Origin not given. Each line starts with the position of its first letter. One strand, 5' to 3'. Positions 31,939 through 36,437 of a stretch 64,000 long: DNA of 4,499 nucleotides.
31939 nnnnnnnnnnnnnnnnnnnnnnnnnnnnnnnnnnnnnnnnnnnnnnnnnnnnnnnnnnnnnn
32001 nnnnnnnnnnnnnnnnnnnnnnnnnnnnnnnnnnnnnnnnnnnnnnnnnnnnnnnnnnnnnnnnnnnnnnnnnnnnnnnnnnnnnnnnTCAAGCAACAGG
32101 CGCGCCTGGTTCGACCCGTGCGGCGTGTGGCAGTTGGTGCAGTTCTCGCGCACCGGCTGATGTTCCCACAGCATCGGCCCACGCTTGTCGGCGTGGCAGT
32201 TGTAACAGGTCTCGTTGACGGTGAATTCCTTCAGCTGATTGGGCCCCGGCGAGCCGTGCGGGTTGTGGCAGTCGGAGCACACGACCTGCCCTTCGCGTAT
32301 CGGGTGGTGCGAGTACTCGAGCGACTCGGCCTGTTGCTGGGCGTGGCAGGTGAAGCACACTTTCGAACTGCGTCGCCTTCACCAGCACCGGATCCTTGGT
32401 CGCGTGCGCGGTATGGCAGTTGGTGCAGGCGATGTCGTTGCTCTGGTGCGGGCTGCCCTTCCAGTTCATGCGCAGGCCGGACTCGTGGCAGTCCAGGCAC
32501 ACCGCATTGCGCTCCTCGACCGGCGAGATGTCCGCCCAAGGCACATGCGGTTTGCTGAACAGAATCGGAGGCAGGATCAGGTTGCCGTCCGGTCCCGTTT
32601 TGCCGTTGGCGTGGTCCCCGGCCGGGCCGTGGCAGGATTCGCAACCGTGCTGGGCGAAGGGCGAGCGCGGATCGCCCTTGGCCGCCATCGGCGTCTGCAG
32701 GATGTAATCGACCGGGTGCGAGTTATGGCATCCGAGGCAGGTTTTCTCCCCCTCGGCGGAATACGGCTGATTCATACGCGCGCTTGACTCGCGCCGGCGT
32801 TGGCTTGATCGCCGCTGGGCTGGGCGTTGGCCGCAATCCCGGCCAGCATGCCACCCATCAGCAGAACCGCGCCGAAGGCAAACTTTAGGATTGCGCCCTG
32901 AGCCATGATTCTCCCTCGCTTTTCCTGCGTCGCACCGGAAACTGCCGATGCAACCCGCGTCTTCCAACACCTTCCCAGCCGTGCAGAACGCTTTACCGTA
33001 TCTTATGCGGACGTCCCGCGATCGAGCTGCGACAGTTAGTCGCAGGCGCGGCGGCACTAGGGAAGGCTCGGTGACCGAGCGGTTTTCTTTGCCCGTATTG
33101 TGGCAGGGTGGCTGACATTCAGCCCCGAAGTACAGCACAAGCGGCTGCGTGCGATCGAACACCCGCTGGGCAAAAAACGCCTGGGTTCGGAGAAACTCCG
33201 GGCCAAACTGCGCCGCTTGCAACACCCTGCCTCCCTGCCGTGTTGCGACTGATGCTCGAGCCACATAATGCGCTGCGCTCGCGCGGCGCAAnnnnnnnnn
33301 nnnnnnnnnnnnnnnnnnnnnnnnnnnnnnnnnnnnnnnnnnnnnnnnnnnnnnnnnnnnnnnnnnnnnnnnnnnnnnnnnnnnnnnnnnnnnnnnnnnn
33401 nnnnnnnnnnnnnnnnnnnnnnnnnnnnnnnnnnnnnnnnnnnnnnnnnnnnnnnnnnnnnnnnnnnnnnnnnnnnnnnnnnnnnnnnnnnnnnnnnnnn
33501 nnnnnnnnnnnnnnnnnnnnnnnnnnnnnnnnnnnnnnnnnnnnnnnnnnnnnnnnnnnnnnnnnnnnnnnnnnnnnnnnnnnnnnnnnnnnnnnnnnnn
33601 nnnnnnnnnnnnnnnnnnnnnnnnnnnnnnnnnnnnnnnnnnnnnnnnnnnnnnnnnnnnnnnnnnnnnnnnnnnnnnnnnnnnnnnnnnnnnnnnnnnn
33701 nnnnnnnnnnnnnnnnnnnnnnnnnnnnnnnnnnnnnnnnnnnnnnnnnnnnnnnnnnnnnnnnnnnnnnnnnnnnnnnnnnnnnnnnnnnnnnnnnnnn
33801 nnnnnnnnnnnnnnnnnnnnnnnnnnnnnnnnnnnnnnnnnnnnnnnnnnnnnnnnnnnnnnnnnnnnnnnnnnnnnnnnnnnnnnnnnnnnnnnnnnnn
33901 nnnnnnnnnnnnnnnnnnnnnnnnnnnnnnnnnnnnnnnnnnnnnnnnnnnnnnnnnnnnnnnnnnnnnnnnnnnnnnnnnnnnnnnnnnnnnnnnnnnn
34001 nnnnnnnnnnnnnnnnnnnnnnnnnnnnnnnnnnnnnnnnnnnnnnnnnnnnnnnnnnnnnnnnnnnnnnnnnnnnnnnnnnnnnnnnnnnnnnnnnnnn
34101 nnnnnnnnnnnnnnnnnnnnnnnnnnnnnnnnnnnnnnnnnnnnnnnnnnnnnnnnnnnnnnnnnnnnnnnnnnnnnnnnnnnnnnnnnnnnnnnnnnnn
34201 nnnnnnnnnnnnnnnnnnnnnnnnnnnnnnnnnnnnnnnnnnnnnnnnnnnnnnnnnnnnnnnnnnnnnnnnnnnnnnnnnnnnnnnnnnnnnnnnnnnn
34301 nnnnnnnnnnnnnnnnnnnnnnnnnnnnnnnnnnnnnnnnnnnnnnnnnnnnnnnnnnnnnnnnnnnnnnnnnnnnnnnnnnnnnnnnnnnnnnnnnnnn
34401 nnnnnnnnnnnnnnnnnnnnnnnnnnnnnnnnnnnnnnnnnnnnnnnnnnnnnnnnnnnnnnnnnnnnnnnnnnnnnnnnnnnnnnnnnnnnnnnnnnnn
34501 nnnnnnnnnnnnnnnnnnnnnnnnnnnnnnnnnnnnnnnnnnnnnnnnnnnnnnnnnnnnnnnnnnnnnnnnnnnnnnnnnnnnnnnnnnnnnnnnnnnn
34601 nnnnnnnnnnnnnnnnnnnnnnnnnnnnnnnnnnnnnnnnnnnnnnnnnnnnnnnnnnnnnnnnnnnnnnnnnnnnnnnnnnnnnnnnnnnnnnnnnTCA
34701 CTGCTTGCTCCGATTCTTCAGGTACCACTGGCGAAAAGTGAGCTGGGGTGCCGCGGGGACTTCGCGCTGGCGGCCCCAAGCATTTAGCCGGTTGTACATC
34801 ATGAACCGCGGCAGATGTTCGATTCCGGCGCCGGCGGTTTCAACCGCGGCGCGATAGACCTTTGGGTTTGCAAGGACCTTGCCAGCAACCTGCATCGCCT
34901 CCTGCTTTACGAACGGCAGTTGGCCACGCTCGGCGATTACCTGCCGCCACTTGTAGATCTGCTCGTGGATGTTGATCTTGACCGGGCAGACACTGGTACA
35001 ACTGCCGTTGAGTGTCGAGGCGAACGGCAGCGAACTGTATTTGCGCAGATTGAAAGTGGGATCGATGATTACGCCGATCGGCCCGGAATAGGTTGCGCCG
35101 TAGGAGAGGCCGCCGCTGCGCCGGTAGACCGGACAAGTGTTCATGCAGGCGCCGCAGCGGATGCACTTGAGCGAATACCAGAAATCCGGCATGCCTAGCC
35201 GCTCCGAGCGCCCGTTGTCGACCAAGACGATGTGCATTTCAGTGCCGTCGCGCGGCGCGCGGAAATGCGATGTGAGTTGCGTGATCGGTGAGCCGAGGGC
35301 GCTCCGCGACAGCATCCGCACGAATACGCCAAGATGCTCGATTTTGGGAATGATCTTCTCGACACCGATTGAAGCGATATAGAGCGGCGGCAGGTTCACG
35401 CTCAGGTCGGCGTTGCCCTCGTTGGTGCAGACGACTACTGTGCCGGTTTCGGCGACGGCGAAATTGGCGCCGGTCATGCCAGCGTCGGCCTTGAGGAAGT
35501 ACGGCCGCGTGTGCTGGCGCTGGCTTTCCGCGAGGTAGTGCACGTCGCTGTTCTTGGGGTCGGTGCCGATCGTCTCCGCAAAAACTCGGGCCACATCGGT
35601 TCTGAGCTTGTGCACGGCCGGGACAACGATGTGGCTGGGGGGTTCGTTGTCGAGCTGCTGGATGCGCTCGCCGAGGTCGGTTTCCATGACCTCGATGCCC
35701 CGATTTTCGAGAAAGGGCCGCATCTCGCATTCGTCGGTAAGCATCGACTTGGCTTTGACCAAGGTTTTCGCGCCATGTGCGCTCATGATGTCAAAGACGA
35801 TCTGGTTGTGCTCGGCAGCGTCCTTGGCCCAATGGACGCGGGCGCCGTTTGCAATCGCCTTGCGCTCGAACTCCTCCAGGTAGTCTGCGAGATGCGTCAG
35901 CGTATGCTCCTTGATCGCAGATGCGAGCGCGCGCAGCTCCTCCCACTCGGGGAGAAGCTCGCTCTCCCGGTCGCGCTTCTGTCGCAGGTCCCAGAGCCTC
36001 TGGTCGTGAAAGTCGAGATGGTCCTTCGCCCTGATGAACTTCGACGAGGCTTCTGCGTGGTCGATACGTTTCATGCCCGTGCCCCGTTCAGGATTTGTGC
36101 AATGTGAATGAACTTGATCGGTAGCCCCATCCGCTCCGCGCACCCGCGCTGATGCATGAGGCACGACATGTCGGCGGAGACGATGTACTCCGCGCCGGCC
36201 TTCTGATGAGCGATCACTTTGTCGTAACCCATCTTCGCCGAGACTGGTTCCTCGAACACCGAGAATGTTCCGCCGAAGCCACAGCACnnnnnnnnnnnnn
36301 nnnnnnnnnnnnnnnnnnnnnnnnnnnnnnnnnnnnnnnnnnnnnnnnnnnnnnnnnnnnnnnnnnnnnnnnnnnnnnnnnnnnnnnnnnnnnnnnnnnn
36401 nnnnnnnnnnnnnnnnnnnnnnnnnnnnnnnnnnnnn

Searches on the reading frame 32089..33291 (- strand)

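Call 57: search_protein_families(library=pfam, proteins=[window:32089-33291:-], max_evalue=0.001)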
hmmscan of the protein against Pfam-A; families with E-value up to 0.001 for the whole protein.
window:32089-33291:- (400 aa): 5 families
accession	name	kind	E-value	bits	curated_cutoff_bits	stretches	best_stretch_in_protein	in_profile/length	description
PF09699.15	Paired_CXXCH_1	-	9.2e-10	38.5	20.6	0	288-309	8-29/41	Doubled CXXCH motif (Paired_CXXCH_1)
PF22678.1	Cytochrom_c_NrfB-like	-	1.6e-09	38.6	27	1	217-303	1-75/89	Cytochrome c-type protein NrfB-like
PF03264.19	Cytochrom_NNT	-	2.7e-05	24.4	24.1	0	159-221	102-164/174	NapC/NirT cytochrome c family, N-terminal region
PF14522.11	Cytochrome_C7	-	0.00013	22.2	24.8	0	260-298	11-53/67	Cytochrome c7 and related cytochrome c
PF14537.11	Cytochrom_c3_2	-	0.00062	20.6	25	0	216-300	8-71/79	Cytochrome c3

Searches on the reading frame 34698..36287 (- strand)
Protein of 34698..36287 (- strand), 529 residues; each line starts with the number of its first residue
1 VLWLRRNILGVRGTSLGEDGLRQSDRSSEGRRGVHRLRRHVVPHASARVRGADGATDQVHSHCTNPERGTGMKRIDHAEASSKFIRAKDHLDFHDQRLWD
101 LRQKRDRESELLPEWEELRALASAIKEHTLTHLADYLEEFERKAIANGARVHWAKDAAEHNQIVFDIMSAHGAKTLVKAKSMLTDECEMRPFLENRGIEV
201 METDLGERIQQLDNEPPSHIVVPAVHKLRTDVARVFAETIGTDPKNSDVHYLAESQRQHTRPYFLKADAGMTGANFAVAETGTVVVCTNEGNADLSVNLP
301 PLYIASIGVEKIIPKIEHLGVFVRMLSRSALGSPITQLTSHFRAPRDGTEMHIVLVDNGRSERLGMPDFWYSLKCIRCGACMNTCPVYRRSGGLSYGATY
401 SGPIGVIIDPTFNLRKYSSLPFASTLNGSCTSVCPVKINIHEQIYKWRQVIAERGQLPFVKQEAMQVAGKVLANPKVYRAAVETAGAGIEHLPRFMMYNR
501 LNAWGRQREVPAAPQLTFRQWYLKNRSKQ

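Call 57: search_protein_families(library=pfam, proteins=[window:34698-36287:-], max_evalue=0.001)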
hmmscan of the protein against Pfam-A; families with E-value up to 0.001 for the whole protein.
window:34698-36287:- (529 aa): 9 families
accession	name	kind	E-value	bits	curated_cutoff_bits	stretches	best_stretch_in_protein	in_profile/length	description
PF02589.21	LUD_dom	-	2.3e-36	125.7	22.6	1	137-350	1-169/189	LUD domain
PF13183.11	Fer4_8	-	1.1e-11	45.5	27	1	373-438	3-68/68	4Fe-4S dicluster domain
PF13237.11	Fer4_10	-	2.1e-06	28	25.5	1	374-395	8-22/53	4Fe-4S dicluster domain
PF00037.32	Fer4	-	2.1e-05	24.6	21.1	1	374-387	7-20/24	4Fe-4S binding domain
PF11870.13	LutB_C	-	7.1e-05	23.5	26.8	1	459-522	25-83/88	Lactate utilisation protein B, C-terminal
PF12797.12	Fer4_2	-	0.00021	21.5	24.5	1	369-387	4-22/22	4Fe-4S binding domain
PF13187.11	Fer4_9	-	0.00024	21.5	27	0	373-386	35-48/52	4Fe-4S dicluster domain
PF12800.12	Fer4_4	-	0.00035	21.1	24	1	374-388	3-17/17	4Fe-4S binding domain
PF12838.12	Fer4_7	-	0.00036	21.4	27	0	374-438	1-52/52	4Fe-4S dicluster domain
